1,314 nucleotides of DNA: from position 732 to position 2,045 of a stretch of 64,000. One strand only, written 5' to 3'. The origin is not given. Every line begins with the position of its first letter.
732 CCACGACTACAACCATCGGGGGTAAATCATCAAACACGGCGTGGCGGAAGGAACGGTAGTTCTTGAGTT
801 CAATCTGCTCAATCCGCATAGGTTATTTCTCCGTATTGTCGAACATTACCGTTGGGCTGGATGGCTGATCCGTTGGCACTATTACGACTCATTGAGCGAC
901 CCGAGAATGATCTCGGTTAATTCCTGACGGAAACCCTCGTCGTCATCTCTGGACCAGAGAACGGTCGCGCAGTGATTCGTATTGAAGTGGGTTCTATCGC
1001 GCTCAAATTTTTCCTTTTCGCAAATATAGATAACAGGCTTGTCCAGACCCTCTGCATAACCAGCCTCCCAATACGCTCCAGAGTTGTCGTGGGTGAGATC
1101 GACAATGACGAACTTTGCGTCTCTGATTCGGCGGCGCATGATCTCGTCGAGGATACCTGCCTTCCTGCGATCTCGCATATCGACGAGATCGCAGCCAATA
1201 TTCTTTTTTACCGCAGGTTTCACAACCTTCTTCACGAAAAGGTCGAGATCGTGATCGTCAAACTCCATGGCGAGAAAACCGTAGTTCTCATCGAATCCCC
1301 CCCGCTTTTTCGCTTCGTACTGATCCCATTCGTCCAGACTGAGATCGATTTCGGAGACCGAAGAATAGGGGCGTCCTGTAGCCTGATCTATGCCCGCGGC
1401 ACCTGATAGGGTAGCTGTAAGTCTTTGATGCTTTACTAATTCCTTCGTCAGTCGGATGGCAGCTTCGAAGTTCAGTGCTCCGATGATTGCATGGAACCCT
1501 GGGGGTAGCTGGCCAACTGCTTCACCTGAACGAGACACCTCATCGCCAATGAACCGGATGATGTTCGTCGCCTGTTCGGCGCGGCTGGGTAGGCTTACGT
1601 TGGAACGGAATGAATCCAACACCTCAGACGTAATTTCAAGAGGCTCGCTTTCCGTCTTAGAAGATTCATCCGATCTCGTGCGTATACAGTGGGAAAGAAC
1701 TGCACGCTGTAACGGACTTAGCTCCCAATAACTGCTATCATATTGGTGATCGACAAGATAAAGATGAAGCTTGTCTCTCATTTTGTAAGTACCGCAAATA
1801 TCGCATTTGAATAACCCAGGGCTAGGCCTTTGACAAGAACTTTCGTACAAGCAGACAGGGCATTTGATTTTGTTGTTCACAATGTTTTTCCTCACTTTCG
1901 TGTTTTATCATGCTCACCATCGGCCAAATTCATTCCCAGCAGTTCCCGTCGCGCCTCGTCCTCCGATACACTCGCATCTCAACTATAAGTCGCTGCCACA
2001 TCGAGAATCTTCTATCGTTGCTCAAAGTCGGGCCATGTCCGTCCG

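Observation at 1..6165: Minus-strand island with a NERD-SF1 helicase, a Zn-ribbon/NDT-like protein, an ABC-type ATPase and three orphan ORFs: candidate uncharacterised anti-phage defence locus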

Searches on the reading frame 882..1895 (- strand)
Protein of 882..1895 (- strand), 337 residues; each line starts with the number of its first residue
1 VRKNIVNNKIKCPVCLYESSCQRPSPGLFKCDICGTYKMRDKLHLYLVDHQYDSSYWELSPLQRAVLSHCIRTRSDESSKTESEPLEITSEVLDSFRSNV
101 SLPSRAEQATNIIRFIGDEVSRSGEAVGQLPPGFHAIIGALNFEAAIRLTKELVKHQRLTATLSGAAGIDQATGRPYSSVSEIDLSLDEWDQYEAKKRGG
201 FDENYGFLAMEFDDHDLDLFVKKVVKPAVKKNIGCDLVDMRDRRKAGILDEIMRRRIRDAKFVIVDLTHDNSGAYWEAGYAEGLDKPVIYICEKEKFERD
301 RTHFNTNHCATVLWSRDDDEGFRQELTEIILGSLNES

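Call 4: search_protein_families(library=pfam, proteins=[window:882-1895:-], max_evalue=0.1)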
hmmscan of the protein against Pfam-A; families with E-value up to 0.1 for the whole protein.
window:882-1895:- (337 aa): 1 family
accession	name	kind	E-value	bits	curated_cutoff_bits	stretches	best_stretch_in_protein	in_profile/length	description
PF05014.21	Nuc_deoxyrib_tr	-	0.00047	20.7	28.8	1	254-296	57-101/117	Nucleoside 2-deoxyribosyltransferase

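Call 5: search_protein_families(library=padloc, proteins=[window:882-1895:-], max_evalue=0.1)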
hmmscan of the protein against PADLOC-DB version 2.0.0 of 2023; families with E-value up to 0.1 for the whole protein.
window:882-1895:- (337 aa): 2 families
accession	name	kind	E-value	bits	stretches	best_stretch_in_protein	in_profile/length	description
PDLC00733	Effector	-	1.9e-07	28.2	1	215-324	257-369/388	TIR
PDLC00425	ThsB1|ThsB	-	0.0015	15.7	1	251-299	302-352/389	TIR-like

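Call 6: find_encoding_contigs(protein=window:885-1895:-, flank=10000, max_places=10)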
Protein window:885-1895:- (337 aa): no gene with exactly this product is on record in the collection.

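Call 7: search_protein_families(library=ncbifam, proteins=[window:882-1895:-], max_evalue=0.1)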
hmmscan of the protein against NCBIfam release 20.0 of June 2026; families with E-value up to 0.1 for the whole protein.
window:882-1895:- (337 aa): 2 families
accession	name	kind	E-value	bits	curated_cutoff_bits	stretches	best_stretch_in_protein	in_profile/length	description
NF003058.0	PRK03976.1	equivalog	0.029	14.3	87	1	7-36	34-62/91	50S ribosomal protein L37ae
NF040849.1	tRNAmod_TiaS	equivalog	0.091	11.3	600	0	3-71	347-411/422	tRNA(Ile2) 2-agmatinylcytidine synthetase TiaS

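Call 24: find_homologous_proteins(query=window:885-1895:-, max_evalue=0.001)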
Query window:885-1895:- (337 aa): 1971 proteins with E <= 0.001 among 3803 candidates; the best 120 are listed.
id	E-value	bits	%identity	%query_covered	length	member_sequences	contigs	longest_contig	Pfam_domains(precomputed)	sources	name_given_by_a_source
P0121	9.3e-198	674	100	89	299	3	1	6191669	-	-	-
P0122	1.5e-179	615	84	99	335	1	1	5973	-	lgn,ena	-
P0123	3.4e-177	607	83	99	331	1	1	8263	-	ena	-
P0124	2.0e-175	601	82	99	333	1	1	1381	-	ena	-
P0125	9.7e-175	599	83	99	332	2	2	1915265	-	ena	-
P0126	6.1e-170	583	80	99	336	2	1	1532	-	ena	-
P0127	1.5e-164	565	79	99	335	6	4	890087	-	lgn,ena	-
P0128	1.8e-161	555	78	99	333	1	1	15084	-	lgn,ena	-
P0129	3.0e-157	541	83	89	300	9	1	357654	-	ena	-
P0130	1.1e-154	533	75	99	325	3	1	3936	-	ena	-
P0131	7.5e-154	530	74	99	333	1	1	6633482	PF05014.22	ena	-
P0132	8.8e-152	523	73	99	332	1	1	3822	-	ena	-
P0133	8.7e-145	500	73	99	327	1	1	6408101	PF05014.22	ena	-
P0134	1.9e-142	493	70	99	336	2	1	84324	-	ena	-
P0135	2.4e-142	492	71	99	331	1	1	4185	-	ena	-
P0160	7.4e-106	372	54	99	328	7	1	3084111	-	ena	-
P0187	4.8e-98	347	51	99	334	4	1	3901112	-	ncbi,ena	-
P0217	3.0e-92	328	59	82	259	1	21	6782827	PF05014.22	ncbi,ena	-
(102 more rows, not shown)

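Call 25: find_encoding_contigs(protein=P0121, flank=10000, max_places=4)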
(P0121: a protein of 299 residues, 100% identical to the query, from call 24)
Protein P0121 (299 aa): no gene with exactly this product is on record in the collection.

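Call 26: find_encoding_contigs(protein=P0217, flank=6000, max_places=6)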
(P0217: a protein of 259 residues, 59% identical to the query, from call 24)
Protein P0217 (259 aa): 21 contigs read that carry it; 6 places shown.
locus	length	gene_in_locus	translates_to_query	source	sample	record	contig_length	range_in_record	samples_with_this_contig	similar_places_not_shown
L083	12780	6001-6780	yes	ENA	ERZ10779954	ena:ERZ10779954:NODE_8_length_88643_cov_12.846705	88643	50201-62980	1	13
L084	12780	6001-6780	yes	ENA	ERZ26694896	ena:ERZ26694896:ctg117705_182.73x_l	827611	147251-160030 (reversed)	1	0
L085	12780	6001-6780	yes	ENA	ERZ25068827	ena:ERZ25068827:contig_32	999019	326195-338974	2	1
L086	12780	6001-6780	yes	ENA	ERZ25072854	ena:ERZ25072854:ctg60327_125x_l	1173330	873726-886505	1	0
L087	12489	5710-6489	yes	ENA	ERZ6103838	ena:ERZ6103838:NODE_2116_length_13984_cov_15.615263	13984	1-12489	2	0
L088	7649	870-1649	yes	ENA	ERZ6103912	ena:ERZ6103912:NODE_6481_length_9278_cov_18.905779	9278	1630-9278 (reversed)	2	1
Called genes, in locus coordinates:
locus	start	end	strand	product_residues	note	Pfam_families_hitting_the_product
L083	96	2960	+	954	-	PF20465:MmeI_hel, PF20473:MmeI_Mtase, PF07669:Eco57I (weak), PF20466:MmeI_TRD (weak)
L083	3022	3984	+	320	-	PF12760:Zn_ribbon_IS1595, PF12762:DDE_Tnp_IS1595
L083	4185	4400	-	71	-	-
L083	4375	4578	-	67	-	-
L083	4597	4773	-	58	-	-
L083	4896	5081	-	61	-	-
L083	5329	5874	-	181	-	PF13505:OMP_b-brl (faint)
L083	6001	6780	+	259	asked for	PF05014:Nuc_deoxyrib_tr (faint)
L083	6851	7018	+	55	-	-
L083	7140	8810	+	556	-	PF08867:FRG, PF00515:TPR_1 (weak), PF07719:TPR_2 (weak), PF13174:TPR_6 (faint), PF13176:TPR_7 (faint), PF13181:TPR_8 (faint), PF13414:TPR_11 (weak), PF13424:TPR_12 (weak), +4 more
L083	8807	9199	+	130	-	PF02661:Fic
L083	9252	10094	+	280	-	PF03781:FGE-sulfatase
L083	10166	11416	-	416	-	PF22113:Mtrc-MtrF_II-IV_dom (faint)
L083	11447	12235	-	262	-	PF00378:ECH_1, PF16113:ECH_2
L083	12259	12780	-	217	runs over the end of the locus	PF13428:TPR_14 (faint), PF13646:HEAT_2, PF13371:TPR_9 (faint), PF13181:TPR_8 (faint), PF13646:HEAT_2, PF13432:TPR_16 (weak), PF00515:TPR_1, PF07719:TPR_2 (weak), +3 more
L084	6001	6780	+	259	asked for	PF05014:Nuc_deoxyrib_tr (faint)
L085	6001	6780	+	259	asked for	PF05014:Nuc_deoxyrib_tr (faint)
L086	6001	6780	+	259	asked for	PF05014:Nuc_deoxyrib_tr (faint)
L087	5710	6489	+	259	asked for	PF05014:Nuc_deoxyrib_tr (faint)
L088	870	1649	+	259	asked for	PF05014:Nuc_deoxyrib_tr (faint)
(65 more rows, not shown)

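Call 27: find_encoding_contigs(protein=P0187, flank=6000, max_places=3)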
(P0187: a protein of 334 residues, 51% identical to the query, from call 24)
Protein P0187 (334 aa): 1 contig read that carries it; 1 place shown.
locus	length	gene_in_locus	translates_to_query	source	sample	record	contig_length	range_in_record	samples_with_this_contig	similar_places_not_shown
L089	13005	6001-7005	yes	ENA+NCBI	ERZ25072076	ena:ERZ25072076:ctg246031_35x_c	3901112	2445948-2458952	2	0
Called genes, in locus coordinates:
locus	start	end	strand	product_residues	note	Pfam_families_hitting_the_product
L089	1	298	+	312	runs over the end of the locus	PF00701:DHDPS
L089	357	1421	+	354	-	PF01408:GFO_IDH_MocA, PF22725:GFO_IDH_MocA_C3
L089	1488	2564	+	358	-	PF01408:GFO_IDH_MocA, PF22725:GFO_IDH_MocA_C3, PF02894:GFO_IDH_MocA_C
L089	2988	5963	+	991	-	PF20465:MmeI_hel, PF20473:MmeI_Mtase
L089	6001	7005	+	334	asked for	-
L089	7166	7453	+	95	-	PF01541:GIY-YIG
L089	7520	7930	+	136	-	PF05942:PaREP1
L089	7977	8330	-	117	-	PF05942:PaREP1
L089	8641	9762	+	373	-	PF01557:FAA_hydrolase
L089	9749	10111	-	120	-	PF04471:Mrr_cat (weak), PF01939:NucS_C (faint), PF02021:UPF0102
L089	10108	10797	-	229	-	PF01351:RNase_HII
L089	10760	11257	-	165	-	PF01245:Ribosomal_L19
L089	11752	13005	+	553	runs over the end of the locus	PF07510:GmrSD_C (weak), PF05901:Excalibur (weak)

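Call 28: find_encoding_contigs(protein=P0160, flank=6000, max_places=3)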
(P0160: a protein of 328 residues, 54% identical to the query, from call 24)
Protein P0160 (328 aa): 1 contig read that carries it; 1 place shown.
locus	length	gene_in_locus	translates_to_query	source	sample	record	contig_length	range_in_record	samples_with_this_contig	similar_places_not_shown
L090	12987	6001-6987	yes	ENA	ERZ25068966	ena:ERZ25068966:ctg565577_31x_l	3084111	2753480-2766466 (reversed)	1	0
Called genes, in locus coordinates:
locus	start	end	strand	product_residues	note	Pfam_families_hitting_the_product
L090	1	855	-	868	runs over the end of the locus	PF02861:Clp_N, PF23569:NBD_SMAX1, PF00004:AAA, PF17871:AAA_lid_9, PF07724:AAA_2, PF00004:AAA, PF07728:AAA_5, PF10431:ClpB_D2-small, +10 more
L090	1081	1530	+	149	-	PF00011:HSP20, PF17886:ArsA_HSP20 (weak)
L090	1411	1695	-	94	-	-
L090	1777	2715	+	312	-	PF00701:DHDPS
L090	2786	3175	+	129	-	PF01408:GFO_IDH_MocA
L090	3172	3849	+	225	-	PF22725:GFO_IDH_MocA_C3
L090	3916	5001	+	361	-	PF01408:GFO_IDH_MocA, PF02894:GFO_IDH_MocA_C, PF22725:GFO_IDH_MocA_C3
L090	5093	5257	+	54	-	-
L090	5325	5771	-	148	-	-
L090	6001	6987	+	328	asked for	-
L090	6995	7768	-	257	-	-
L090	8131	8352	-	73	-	-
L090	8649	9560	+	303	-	PF01557:FAA_hydrolase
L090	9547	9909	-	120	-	PF04471:Mrr_cat (weak), PF01939:NucS_C (faint), PF02021:UPF0102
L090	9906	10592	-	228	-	PF01351:RNase_HII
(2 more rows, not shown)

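Call 39: find_related_loci(query=A2, collection=metagenome_contigs, flank=8000)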
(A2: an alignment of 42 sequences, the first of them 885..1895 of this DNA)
Query A2 (337 aa) in metagenome_contigs; peptide patterns used: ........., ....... (x = any residue, [..] = any of these).
600 stretches matched a pattern (row limit reached: there are more); 546 encode a relative of the query (tblastn E <= 1e-3); the best 80 are kept; 80 distinct loci.
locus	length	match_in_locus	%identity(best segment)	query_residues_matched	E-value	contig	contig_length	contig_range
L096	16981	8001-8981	48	2-335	7e-97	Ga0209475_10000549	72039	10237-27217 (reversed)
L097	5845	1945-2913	47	1-335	1e-91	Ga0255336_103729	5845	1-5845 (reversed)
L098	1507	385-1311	50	11-335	3e-98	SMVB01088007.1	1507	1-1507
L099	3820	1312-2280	47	1-335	3e-92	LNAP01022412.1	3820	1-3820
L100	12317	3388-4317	47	12-335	1e-85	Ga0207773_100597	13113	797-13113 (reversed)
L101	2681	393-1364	42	4-335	1e-84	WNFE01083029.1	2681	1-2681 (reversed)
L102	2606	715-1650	44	9-335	6e-84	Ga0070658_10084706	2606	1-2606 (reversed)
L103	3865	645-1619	46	8-326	2e-82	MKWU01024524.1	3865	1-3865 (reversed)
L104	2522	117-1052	44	12-335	3e-83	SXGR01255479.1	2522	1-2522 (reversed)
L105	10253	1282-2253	43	6-335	2e-80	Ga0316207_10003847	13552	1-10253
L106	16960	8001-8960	44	11-335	3e-80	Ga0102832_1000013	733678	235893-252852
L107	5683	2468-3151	58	104-337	4e-79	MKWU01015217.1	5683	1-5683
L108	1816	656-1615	43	11-335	2e-82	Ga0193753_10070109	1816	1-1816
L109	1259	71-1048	42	8-335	1e-84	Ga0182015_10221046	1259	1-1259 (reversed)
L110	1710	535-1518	40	4-337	9e-82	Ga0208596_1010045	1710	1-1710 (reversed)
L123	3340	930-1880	43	6-335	1e-75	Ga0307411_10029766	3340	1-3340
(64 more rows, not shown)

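Call 42: predict_structure(alignment_id=A2)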
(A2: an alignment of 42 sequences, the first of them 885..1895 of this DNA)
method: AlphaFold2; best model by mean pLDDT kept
length: 337 residues; sequences in the alignment: 42
mean_pLDDT: 76.9   pTM: 0.56
mean pLDDT of the five models: 76.9, 76.2, 72.8, 70.7, 70.0
residues with pLDDT >= 90: 96; 70-90: 140; 50-70: 68; < 50: 33
segments of 3 or more residues with pLDDT < 50: 1-6, 200-211, 240-252
pLDDT, mean of each block of 10 residues (from residue 1): 56 88 91 92 82 89 94 84 87 89 89 91 90 91 92 93 69 64 91 69 43 59 71 57 39 56 66 62 78 82 65 86 86 65
secondary structure, 60 per line:
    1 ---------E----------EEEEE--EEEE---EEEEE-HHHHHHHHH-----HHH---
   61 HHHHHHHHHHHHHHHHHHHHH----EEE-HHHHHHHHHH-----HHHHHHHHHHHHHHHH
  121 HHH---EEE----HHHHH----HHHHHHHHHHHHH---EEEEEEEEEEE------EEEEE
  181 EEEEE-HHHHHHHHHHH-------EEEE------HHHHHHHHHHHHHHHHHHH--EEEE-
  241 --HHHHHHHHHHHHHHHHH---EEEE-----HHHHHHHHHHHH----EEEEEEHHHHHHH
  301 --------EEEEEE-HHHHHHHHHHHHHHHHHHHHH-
elements in order: E21-25 E28-31 E35-39 H41-49 H61-81 E86-88 H90-99 H105-123 E127-129 H134-138 H143-155 E159-169 E176-185 H187-197 E205-208 H215-233 E236-239 H243-259 E263-266 H272-283 E288-293 H294-300 E309-314 H316-336

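Call 43: search_solved_structures(query=A2, max_evalue=1, show_alignments=2)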
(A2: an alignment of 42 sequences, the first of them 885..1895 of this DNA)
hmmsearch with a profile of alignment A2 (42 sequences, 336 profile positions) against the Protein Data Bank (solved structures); distinct sequences matched with E-value up to 1: 10.
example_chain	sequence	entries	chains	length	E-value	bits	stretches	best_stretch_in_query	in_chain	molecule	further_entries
8gn4_A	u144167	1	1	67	0.091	15.2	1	3-47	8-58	Zinc finger and BTB domain-containing protein 10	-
8gn3_A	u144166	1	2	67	0.14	14.6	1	3-45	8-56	Zinc finger and BTB domain-containing protein 10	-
7uv9_K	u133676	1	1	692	0.17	14.3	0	174-220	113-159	Lysine-specific demethylase 2A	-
24qp_Q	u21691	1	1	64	0.18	14.2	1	3-38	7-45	Transcription elongation factor 1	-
4cem_A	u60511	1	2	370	0.2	14.1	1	136-231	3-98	REGULATOR OF NONSENSE TRANSCRIPTS 2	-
9sv6_U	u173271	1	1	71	0.2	14.1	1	3-38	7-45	Transcription elongation factor 1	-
8tvy_O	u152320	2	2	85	0.31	13.4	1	3-38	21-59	Transcription elongation factor 1 homolog | Transcription elongation factor 1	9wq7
2kae_A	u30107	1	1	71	0.72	12.2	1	3-57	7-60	GATA-type transcription factor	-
4qwn_A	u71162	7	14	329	0.92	11.9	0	173-220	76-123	Lysine-specific demethylase 2A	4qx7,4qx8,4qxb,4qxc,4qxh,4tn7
7uva_A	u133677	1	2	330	0.93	11.9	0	173-220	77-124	Lysine-specific demethylase 2A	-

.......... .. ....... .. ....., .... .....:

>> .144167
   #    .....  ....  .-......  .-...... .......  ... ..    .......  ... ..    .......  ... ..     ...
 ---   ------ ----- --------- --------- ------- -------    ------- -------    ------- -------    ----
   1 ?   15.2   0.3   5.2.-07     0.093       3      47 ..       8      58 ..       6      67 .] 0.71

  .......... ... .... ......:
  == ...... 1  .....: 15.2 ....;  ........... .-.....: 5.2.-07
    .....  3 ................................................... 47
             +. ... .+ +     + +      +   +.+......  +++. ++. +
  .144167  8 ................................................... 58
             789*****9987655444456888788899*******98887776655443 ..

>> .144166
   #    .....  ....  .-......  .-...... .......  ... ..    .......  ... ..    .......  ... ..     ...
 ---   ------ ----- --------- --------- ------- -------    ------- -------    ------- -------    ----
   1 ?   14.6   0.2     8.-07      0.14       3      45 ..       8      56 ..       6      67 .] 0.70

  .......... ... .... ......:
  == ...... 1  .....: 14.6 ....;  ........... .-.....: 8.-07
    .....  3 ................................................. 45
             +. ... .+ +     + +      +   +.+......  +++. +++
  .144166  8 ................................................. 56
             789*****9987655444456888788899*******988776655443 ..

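Call 49: fold_search(model_id=the predicted structure, library=pdb)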
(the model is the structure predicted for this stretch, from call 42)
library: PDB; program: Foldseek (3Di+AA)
matches with E <= 10: 990; with E <= 0.001: 3
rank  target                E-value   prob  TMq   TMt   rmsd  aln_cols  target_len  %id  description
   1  7waq_D                9.3e-06  1.00  0.24  0.23  16.1       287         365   15  SbSOMT in complex with resveratrol (released 2022-12-21)
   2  7war_B                1.2e-04  1.00  0.25  0.24  12.5       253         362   14  SbSOMT in complex with pinostilbene and nicotinamide adenine dinucleotide(NAD+) (released 2022-12-21)
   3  1zg3                  2.7e-04  0.99  0.24  0.23  13.5       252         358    8  Crystal structure of the isoflavanone 4'-O-methyltransferase complexed with SAH and 2,7,4'-trihydroxyisoflavanone (released 2006-08-01)
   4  8har_A                2.9e-03  0.77  0.21  0.20  14.1       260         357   15  SAH-bound C-Methyltransferase Fur6 from Streptomyces sp. KO-3988 (released 2023-11-01)
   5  4kxl_A                4.1e-03  1.00  0.27  0.57   4.8       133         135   12  Crystal structure of DNPH1 (RCL) with 6-CYCLOPENTYL-AMP (released 2014-02-05)
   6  6inw_B                5.6e-03  0.54  0.20  0.18  20.6       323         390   10  A Pericyclic Reaction enzyme (released 2019-07-03)
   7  4kxm_B                5.9e-03  1.00  0.27  0.58   4.6       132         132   14  Crystal structure of DNPH1 (RCL) WITH N6-ISOPENTENYL-AMP (released 2014-02-05)
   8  6inw_A                6.6e-03  0.54  0.20  0.18  20.5       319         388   10  A Pericyclic Reaction enzyme (released 2019-07-03)
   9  4kxn_B                7.9e-03  1.00  0.25  0.56   5.0       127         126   14  Crystal structure of DNPH1 (RCL) with kinetine riboside monophosphate (released 2014-02-05)
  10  4kxm_C                8.4e-03  1.00  0.25  0.56   5.3       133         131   14  Crystal structure of DNPH1 (RCL) WITH N6-ISOPENTENYL-AMP (released 2014-02-05)
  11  8rpt_B                8.9e-03  1.00  0.25  0.52   5.0       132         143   11  Crystal structure of human DNPH1 mutant- D80A (released 2024-11-20)
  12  4kxl_C                9.5e-03  1.00  0.27  0.59   4.8       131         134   14  Crystal structure of DNPH1 (RCL) with 6-CYCLOPENTYL-AMP (released 2014-02-05)
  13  4kxm_A                9.5e-03  1.00  0.26  0.58   5.0       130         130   13  Crystal structure of DNPH1 (RCL) WITH N6-ISOPENTENYL-AMP (released 2014-02-05)
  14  9i9q_C                1.0e-02  1.00  0.26  0.60   5.3       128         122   10  Crystal structure of DNPH1 bound by compound 2. (released 2025-11-12)
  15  7y3h                  1.0e-02  0.38  0.19  0.17  20.4       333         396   10  Crystal Structure of Diels-Alderase ApiI in complex with SAM and product (released 2023-06-14)
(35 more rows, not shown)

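Call 75: search_protein_families(library=phrogs, proteins=[window:885-1895:-], max_evalue=0.01)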
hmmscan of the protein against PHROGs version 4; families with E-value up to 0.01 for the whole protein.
window:885-1895:- (337 aa): 4 families
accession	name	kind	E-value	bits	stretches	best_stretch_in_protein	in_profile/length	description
phrog_16139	-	unknown function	2e-13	51.1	1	205-322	200-311/323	-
phrog_3634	-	unknown function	2.6e-08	34.8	1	221-295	27-99/237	-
phrog_26406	-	unknown function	4.1e-08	33.7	1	202-301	203-301/343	-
phrog_7995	-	DNA, RNA and nucleotide metabolism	0.00012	22.5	1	264-321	103-160/336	nucleoside deoxyribosyltransferase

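Call 80: search_protein_families(library=padloc, alignment_id=A5, max_evalue=1e-10)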
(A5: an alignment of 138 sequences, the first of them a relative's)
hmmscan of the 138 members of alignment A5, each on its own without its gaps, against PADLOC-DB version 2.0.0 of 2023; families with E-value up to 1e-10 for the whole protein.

A. member 1, L083:3022-3981:+ (320 aa): 0 families

B. families by the number of members that match (of 138 scanned): 42 families (the first 25 are shown)
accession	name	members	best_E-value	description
PDLC03627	REase_MTase_IIG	2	0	Type IIG restriction enzyme-methyltransferase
PDLC03599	REase_MTase_IIG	2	4e-113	Type IIG restriction enzyme-methyltransferase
PDLC03598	REase_MTase_IIG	2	2.7e-83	Type IIG restriction enzyme-methyltransferase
PDLC02643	DrmMI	2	6.8e-77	DrmMI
PDLC02646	DrmMI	2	2.6e-48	DrmMI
PDLC02644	DrmMI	2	6e-39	DrmMI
PDLC04135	mad3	2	4.4e-37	mads_3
PDLC03618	REase_MTase_IIG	2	1.6e-24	Type IIG restriction enzyme-methyltransferase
PDLC04824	PDC-S02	2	6.9e-23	-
PDLC04134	mad2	2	1.7e-21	mads_2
PDLC04799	PDC-S02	2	2e-19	-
PDLC02640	DrmMI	2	6.9e-19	DrmMI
PDLC03609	REase_MTase_IIG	2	3.3e-11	Type IIG restriction enzyme-methyltransferase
PDLC02361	PifA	1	4.9e-146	PifA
PDLC01734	typeIV_RecD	1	7.7e-76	RecD_0_IVD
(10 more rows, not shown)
